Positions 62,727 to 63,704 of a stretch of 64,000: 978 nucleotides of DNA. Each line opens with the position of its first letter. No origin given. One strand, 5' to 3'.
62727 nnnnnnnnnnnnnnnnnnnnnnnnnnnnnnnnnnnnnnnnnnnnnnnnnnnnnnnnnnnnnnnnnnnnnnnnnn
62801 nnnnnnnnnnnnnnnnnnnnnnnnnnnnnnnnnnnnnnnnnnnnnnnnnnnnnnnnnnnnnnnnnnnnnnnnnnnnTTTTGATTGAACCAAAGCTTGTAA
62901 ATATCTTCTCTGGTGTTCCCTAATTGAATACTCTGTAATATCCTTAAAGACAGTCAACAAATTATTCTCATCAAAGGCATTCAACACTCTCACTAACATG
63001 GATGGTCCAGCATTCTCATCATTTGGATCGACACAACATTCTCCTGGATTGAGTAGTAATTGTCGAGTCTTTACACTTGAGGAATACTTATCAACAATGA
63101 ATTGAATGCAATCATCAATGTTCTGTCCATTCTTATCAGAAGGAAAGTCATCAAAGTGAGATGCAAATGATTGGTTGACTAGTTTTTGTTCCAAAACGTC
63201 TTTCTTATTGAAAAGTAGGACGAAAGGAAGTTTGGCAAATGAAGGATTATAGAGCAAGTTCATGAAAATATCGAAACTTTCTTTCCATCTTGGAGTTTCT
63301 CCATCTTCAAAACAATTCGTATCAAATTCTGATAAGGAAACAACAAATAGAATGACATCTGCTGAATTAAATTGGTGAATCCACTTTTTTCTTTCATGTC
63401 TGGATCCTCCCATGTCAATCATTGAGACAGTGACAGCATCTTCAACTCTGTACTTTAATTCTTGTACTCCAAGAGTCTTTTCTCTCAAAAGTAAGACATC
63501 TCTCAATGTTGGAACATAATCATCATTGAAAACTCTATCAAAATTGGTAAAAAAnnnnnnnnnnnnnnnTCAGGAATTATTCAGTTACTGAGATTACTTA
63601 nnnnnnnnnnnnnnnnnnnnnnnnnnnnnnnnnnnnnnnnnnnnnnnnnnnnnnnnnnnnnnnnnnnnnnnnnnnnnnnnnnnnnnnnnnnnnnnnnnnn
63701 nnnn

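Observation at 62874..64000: G-alpha subunit lacking the catalytic switch-II glutamine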

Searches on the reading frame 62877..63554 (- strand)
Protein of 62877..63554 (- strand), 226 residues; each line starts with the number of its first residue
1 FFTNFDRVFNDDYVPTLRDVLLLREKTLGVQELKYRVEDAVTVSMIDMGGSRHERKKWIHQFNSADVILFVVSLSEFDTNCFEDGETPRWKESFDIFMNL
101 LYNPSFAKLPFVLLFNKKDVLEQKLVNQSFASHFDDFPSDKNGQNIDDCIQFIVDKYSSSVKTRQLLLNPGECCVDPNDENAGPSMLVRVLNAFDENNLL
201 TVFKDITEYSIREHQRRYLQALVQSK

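Call 24: search_protein_representatives(protein=window:62877-63554:-)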
Query: 226 residues. Proteins with E-value up to 0.001 (for the whole library): 7714; up to 1e-10: 3501; up to 1e-30: 11. The best 150 are listed.
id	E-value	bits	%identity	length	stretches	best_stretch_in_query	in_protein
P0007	5.6e-117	405.3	100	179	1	48-226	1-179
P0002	1.4e-45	172.0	41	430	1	1-218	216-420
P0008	2.1e-41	158.3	33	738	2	1-156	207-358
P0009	1.2e-38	149.2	33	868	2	1-142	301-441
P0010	1.0e-36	142.9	37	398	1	2-217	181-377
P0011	3.4e-34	134.7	27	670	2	9-200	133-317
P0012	9.7e-34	133.2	32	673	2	3-157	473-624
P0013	1.0e-33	133.1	30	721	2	4-161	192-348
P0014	1.2e-31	126.4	37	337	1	1-178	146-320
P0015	2.6e-31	125.2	24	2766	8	41-158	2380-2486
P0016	3.0e-31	125.1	35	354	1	2-176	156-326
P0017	2.1e-30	122.3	38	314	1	2-170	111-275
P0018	2.2e-30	122.3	30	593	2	1-137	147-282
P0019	4.3e-30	121.3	40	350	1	6-176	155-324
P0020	7.3e-30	120.5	30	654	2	11-126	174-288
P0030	1.3e-28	116.4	30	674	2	1-176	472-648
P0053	3.4e-26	108.5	35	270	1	1-160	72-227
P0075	2.2e-25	105.9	41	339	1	2-151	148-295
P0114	1.2e-24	103.5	34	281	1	2-160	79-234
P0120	1.5e-24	103.1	36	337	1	5-164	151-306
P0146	4.8e-24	101.5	36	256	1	1-153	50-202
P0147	4.9e-24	101.5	34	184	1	6-155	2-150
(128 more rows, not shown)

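Call 28: list_cluster_members(proteins=[P0007, P0075, P0053, P0114, P0120, P0146, P0147, P0018, P0030, P0010])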
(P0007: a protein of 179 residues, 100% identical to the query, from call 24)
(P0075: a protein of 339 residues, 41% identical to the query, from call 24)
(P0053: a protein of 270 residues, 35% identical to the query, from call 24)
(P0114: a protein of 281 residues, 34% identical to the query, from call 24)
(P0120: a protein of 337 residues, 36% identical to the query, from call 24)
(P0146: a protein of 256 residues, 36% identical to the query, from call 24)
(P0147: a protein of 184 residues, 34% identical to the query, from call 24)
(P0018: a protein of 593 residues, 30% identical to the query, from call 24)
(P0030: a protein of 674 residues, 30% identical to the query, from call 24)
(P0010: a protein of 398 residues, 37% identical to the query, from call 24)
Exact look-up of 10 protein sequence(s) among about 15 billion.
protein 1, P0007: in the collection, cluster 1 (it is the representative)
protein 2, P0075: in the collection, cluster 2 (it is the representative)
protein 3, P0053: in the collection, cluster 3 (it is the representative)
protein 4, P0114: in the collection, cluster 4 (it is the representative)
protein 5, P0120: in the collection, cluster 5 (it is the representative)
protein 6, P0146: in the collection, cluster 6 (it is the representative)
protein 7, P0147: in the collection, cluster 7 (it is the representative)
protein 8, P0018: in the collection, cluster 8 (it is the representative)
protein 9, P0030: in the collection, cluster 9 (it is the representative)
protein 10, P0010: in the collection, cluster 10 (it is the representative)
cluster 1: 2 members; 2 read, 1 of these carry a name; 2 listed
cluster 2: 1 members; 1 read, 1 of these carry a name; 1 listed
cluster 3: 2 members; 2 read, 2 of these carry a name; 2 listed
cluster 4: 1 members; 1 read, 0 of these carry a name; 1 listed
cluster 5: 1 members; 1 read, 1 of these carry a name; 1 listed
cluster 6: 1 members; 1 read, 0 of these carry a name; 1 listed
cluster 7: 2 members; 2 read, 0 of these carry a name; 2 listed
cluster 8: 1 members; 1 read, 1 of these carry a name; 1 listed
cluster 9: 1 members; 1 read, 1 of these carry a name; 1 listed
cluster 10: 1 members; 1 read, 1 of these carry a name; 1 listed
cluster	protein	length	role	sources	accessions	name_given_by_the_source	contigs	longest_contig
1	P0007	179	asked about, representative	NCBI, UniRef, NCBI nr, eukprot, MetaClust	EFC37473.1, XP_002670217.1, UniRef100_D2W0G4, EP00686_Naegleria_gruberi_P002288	predicted protein [Naegleria gruberi] | Predicted protein n=1 Tax=Naegleria gruberi TaxID=5762 RepID=D2W0G4_NAEGR | uncharacterized protein NAEGRDRAFT_74848 [Naegleria gruberi]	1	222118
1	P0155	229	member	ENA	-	-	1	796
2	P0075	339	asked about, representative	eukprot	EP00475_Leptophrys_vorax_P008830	TRINITY_DN15756_c0_g1_i5.p1 TRINITY_DN15756_c0_g1~~TRINITY_DN15756_c0_g1_i5.p1 ORF ...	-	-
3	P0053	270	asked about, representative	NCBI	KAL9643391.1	hypothetical protein ABK040_010009 [Willaertia magna]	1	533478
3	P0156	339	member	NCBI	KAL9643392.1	hypothetical protein ABK040_010009 [Willaertia magna]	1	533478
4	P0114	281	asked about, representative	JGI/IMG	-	-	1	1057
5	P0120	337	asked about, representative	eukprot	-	gene2973-4983_t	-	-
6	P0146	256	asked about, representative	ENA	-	-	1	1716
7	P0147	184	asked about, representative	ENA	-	-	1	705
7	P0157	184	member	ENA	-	-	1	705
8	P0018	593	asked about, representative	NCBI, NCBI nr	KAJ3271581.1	hypothetical protein HDV01_006543 [Terramyces sp. JEL0728]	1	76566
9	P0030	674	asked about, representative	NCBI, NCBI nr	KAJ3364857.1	hypothetical protein HDU91_002421 [Kappamyces sp. JEL0680]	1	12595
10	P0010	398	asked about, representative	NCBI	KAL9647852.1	hypothetical protein ABK040_008126 [Willaertia magna]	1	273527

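Call 29: find_homologous_proteins(query=window:62877-63554:-, max_evalue=0.00001)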
Query window:62877-63554:- (226 aa): 7 proteins with E <= 0.00001 among 126 candidates.
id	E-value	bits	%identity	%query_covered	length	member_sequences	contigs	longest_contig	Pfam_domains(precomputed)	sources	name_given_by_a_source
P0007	1.8e-116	405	100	79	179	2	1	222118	PF00503.27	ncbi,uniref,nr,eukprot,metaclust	ncbi:predicted protein [Naegleria gruberi]|uniref:Predicted protein n=1 Tax=Naegleria gruberi TaxID=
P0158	4.4e-22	97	33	91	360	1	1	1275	PF00025.28,PF00503.27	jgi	-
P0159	3.2e-21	94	35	62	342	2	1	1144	PF00025.28,PF00503.27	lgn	-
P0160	1.2e-18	86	31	89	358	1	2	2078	PF00025.28,PF00503.27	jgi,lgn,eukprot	eukprot:CAMPEP_0197026556 /NCGR_PEP_ID=MMETSP1384-20130603/6611_1 /TAXON_ID=29189 /ORGANISM="Ammonia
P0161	2.7e-15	75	36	58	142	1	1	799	PF00025.28,PF00503.27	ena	-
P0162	2.8e-12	65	30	81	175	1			PF00025.28,PF00503.27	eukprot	eukprot:UN03618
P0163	4.6e-9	54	44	35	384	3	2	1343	PF00025.28,PF00503.27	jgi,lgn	-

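Call 31: find_encoding_contigs(protein=P0155, flank=5000)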
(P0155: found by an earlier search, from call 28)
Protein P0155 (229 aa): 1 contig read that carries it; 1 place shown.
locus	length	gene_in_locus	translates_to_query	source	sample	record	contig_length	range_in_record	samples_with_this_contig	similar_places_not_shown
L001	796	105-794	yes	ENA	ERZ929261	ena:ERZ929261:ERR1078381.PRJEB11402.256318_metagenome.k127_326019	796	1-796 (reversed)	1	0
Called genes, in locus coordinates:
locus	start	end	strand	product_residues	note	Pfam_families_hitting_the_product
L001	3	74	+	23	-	?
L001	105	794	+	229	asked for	PF00503:G-alpha, PF00025:Arf (weak)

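Call 32: find_encoding_contigs(protein=P0007, flank=10000)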
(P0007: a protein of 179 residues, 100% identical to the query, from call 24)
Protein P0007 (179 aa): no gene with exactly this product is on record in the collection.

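Call 35: list_cluster_members(proteins=[P0008, P0009, P0011, P0012, P0013, P0015, P0014, P0016, P0017, P0019])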
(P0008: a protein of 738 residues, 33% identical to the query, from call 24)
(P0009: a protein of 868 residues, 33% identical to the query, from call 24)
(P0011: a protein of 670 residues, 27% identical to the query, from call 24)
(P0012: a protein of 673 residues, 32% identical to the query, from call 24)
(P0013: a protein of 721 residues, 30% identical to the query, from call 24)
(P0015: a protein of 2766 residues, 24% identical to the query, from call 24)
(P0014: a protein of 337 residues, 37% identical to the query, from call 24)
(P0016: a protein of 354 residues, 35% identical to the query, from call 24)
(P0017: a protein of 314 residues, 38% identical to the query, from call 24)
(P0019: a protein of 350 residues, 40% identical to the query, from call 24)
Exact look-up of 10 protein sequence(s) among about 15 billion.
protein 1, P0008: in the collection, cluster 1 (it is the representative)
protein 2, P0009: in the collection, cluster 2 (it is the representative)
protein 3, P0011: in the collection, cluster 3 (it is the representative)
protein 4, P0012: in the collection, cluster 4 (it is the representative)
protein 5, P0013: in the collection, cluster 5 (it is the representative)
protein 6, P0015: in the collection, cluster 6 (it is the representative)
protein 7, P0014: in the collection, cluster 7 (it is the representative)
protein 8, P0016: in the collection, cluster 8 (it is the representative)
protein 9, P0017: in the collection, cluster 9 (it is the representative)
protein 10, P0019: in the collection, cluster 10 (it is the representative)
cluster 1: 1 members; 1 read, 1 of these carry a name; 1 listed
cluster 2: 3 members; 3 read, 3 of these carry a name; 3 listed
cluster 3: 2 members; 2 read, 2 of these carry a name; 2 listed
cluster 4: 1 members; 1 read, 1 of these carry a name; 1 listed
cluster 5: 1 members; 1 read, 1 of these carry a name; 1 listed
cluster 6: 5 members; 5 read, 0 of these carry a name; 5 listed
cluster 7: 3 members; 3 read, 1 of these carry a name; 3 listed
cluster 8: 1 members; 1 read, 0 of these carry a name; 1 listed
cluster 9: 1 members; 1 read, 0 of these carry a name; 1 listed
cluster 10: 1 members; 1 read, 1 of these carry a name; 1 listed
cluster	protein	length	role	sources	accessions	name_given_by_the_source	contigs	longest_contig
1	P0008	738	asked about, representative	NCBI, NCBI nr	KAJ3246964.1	guanine nucleotide-binding protein subunit alpha [Chytriomyces hyalinus]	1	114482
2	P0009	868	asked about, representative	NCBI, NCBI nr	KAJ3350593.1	guanine nucleotide-binding protein subunit alpha [Entophlyctis luteolus]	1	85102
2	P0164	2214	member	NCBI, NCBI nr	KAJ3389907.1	Serine/threonine-protein kinase smu1 [Entophlyctis sp. JEL0112]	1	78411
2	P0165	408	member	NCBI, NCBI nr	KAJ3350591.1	oxidation resistance protein 1 [Entophlyctis luteolus]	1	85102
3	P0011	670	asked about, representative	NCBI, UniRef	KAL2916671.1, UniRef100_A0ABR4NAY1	hypothetical protein HK105_203785 [Polyrhizophydium stewartii] | Uncharacterized protein n=1 Tax=Polyrhizophydium stewartii TaxID=2732419 ...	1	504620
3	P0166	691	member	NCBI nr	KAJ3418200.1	hypothetical protein HK105_000211 [Polyrhizophydium stewartii]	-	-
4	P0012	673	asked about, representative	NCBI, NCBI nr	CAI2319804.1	unnamed protein product [Caenorhabditis sp. 36 PRJEB53466]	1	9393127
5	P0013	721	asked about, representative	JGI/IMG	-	GTPase SAR1 family protein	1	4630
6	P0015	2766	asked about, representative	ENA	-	-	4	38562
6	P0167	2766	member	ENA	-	-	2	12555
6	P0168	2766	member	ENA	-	-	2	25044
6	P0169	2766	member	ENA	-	-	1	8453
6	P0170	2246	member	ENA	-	-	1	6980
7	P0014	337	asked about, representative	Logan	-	-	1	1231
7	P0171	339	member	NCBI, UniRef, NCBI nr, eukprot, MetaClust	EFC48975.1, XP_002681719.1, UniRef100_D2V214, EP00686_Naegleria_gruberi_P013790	G-protein alpha subunit [Naegleria gruberi] | G-protein alpha subunit n=1 Tax=Naegleria gruberi TaxID=5762 RepID=D2V214_NAEGR | XP_002681719.1 G-protein alpha subunit [Naegleria gruberi strain NEG-M]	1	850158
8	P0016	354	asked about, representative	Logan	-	-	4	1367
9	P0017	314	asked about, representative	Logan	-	-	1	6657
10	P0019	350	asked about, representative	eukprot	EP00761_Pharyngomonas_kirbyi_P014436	gb/GECH01014466.1/.p1 GENE.gb/GECH01014466.1/~~gb/GECH01014466.1/.p1 ORF type:complete ...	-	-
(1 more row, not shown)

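Call 59: predict_structure(alignment_id=A3)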
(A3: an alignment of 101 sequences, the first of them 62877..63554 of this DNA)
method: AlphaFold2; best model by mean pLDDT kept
length: 226 residues; sequences in the alignment: 101
mean_pLDDT: 87.4   pTM: 0.82
mean pLDDT of the five models: 87.4, 86.9, 85.6, 85.1, 84.4
residues with pLDDT >= 90: 128; 70-90: 83; 50-70: 13; < 50: 2
segments of 3 or more residues with pLDDT < 50: none
pLDDT, mean of each block of 10 residues (from residue 1): 81 87 77 87 86 77 87 96 93 94 89 95 97 97 97 95 81 55 76 90 93 91 92
secondary structure, 60 per line:
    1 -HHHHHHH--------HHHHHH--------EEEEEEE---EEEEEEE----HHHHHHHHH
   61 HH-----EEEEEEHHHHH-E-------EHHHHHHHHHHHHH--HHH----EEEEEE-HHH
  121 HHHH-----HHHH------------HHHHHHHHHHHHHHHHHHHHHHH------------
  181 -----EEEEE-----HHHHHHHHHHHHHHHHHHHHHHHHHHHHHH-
elements in order: H2-8 H17-22 E31-37 E41-47 H52-62 E68-73 H74-78 H89-101 E111-116 H118-124 H130-133 H146-168 E186-190 H196-225

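Call 61: fold_search(model_id=the predicted structure, library=pdb)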
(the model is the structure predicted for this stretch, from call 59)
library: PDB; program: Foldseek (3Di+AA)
matches with E <= 10: 1421; with E <= 0.001: 977
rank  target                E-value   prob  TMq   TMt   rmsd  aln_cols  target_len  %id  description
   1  3ab3_A                1.3e-14  1.00  0.76  0.54   3.0       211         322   29  Crystal structure of p115RhoGEF RGS domain in complex with G alpha 13 (released 2010-12-29)
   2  3cx7_A                8.0e-14  1.00  0.76  0.55   2.2       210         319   30  Crystal Structure of PDZRhoGEF rgRGS Domain in a Complex with Galpha-13 Bound to GDP-AlF4 (released 2008-10-28)
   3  1azs_C                8.0e-14  1.00  0.75  0.52   3.8       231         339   27  COMPLEX OF GS-ALPHA WITH THE CATALYTIC DOMAINS OF MAMMALIAN ADENYLYL CYCLASE (released 1998-02-25)
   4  1cul_C                1.4e-13  1.00  0.76  0.53   3.7       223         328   26  COMPLEX OF GS-ALPHA WITH THE CATALYTIC DOMAINS OF MAMMALIAN ADENYLYL CYCLASE: COMPLEX WITH 2',5'-DIDEOXY-ADENOSINE 3'- (released 2001-01-10)
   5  3ab3_C                2.0e-13  1.00  0.75  0.54   2.7       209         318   30  Crystal structure of p115RhoGEF RGS domain in complex with G alpha 13 (released 2010-12-29)
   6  8buz_B                2.2e-13  1.00  0.75  0.52   4.0       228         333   27  Structure of Adenylyl cyclase 8 bound to stimulatory G-protein, Ca2+/Calmodulin, Forskolin and MANT-GTP (released 2023-12-13)
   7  1gfi                  2.3e-13  1.00  0.76  0.56   2.4       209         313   28  STRUCTURES OF ACTIVE CONFORMATIONS OF GI ALPHA 1 AND THE MECHANISM OF GTP HYDROLYSIS (released 1995-03-31)
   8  1gia                  2.3e-13  1.00  0.74  0.55   3.1       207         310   28  STRUCTURE OF ACTIVE CONFORMATIONS OF GIA1 AND THE MECHANISM OF GTP HYDROLYSIS (released 1994-09-30)
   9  1tnd_A                2.6e-13  1.00  0.76  0.55   2.2       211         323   29  THE 2.2 ANGSTROMS CRYSTAL STRUCTURE OF TRANSDUCIN-ALPHA COMPLEXED WITH GTP GAMMA S (released 1994-07-31)
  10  1azt_B                2.8e-13  1.00  0.78  0.53   3.7       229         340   27  GS-ALPHA COMPLEXED WITH GTP-GAMMA-S (released 1998-02-25)
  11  1cs4_C                3.0e-13  1.00  0.75  0.53   3.7       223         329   26  COMPLEX OF GS-ALPHA WITH THE CATALYTIC DOMAINS OF MAMMALIAN ADENYLYL CYCLASE: COMPLEX WITH 2'-DEOXY-ADENOSINE 3'-MONOP (released 2001-01-10)
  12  1svk                  3.5e-13  1.00  0.77  0.57   1.9       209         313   27  Structure of the K180P mutant of Gi alpha subunit bound to AlF4 and GDP (released 2004-06-01)
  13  9p82_A                3.5e-13  1.00  0.76  0.50   3.0       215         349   27  NTSR1-Gi-NTS(8-13) GTP-Bound Complex in the Canonical, AHD Closed State (C-Closed-GTP) (released 2026-03-25)
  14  3ffa                  3.8e-13  1.00  0.77  0.56   2.1       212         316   27  Crystal Structure of a fast activating G protein mutant (released 2009-10-06)
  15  1tad_C                3.8e-13  1.00  0.77  0.56   2.1       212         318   29  GTPASE MECHANISM OF GPROTEINS FROM THE 1.7-ANGSTROM CRYSTAL STRUCTURE OF TRANSDUCIN ALPHA-GDP-ALF4- (released 1995-05-08)
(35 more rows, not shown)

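Call 70: find_related_loci(query=window:62877-63554:-, collection=metagenome_contigs, flank=3000)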
Query window:62877-63554:- (226 aa) in metagenome_contigs; peptide patterns used: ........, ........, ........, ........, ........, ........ (x = any residue, [..] = any of these).
73 stretches matched a pattern, but none encodes a relative of the query by tblastn (E <= 1e-3).
